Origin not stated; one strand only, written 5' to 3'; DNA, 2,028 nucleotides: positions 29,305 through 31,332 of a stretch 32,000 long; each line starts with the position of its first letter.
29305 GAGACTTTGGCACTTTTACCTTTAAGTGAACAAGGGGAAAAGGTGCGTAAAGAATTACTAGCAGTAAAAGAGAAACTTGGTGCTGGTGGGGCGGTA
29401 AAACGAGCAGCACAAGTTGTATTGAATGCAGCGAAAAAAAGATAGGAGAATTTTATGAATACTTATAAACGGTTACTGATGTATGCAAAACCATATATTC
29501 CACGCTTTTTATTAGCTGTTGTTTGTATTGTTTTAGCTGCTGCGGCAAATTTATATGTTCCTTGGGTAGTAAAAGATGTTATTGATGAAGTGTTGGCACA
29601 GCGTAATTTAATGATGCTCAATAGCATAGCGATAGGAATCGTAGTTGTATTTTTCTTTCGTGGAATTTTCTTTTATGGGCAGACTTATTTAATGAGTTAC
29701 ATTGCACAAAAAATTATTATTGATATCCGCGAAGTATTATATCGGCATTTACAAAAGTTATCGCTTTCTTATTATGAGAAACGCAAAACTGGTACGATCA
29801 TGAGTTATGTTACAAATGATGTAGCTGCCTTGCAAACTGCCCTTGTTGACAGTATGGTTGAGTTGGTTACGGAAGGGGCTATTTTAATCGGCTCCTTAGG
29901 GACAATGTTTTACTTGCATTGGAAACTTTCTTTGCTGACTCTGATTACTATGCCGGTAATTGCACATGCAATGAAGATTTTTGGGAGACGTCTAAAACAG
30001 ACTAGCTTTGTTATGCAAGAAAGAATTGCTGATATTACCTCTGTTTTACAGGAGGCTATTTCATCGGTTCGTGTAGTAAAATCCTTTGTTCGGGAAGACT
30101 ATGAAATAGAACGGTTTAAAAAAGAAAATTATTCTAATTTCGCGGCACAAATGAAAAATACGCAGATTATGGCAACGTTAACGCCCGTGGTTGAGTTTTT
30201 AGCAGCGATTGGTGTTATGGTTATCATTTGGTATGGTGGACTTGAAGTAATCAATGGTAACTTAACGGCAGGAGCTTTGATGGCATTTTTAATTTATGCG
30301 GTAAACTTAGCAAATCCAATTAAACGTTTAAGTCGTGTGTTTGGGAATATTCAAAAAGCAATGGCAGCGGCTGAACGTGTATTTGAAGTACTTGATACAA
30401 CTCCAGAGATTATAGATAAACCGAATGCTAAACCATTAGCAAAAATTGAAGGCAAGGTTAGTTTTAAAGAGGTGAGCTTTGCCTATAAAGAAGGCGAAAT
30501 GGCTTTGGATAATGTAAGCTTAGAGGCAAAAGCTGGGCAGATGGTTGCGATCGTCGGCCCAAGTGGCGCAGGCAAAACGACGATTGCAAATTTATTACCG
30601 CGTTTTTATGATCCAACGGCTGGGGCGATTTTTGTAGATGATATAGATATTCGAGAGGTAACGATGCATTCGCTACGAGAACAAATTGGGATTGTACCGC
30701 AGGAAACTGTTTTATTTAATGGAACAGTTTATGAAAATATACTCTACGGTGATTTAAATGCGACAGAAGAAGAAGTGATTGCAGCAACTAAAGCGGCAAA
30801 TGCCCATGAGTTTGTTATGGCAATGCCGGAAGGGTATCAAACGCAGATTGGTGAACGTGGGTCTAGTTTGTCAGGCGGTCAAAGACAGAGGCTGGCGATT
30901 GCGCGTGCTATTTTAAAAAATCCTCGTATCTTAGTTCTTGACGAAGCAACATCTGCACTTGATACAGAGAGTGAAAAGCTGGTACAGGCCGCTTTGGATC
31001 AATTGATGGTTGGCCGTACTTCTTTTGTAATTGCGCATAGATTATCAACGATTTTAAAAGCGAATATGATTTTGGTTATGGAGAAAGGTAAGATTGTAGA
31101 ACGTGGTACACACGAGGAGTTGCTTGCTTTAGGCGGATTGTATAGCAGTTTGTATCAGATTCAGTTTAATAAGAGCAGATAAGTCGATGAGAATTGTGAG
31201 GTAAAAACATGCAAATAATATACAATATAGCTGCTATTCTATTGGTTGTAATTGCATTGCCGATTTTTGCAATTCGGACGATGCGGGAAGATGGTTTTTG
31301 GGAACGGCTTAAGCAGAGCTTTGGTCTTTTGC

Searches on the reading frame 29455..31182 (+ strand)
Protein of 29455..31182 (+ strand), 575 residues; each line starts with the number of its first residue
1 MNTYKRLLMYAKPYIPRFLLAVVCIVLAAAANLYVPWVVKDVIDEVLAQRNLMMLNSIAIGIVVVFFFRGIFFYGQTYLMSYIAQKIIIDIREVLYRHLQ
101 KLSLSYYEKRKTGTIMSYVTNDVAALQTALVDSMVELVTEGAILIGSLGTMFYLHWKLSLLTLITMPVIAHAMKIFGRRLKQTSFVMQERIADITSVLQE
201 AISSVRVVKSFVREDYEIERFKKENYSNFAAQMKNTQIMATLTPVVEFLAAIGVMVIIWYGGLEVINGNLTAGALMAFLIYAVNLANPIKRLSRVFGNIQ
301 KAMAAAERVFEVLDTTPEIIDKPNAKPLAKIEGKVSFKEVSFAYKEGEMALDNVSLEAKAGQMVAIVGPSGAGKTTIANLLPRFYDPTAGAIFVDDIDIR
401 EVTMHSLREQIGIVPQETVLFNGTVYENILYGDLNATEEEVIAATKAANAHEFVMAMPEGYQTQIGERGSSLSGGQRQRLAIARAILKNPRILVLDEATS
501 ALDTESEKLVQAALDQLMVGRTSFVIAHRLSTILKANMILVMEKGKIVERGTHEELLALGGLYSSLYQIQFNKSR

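Call 18: search_protein_families(library=pfam, proteins=[window:29455-31182:+], max_evalue=0.001)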
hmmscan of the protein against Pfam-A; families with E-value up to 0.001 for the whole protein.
window:29455-31182:+ (575 aa): 5 families
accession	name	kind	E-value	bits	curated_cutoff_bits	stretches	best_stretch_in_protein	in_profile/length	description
PF00664.28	ABC_membrane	-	6.4e-58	197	28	1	19-283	2-268/274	ABC transporter transmembrane region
PF00005.33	ABC_tran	-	8.1e-36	124.1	25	1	351-500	1-137/137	ABC transporter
PF02463.25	SMC_N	-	3e-06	27.2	40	1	416-543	135-212/220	RecF/RecN/SMC N terminal domain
PF13191.12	AAA_16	-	1.4e-05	26.1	32.6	1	359-517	22-159/167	AAA ATPase domain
PF13401.12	AAA_22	-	0.00021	22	27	0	361-502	5-96/130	AAA domain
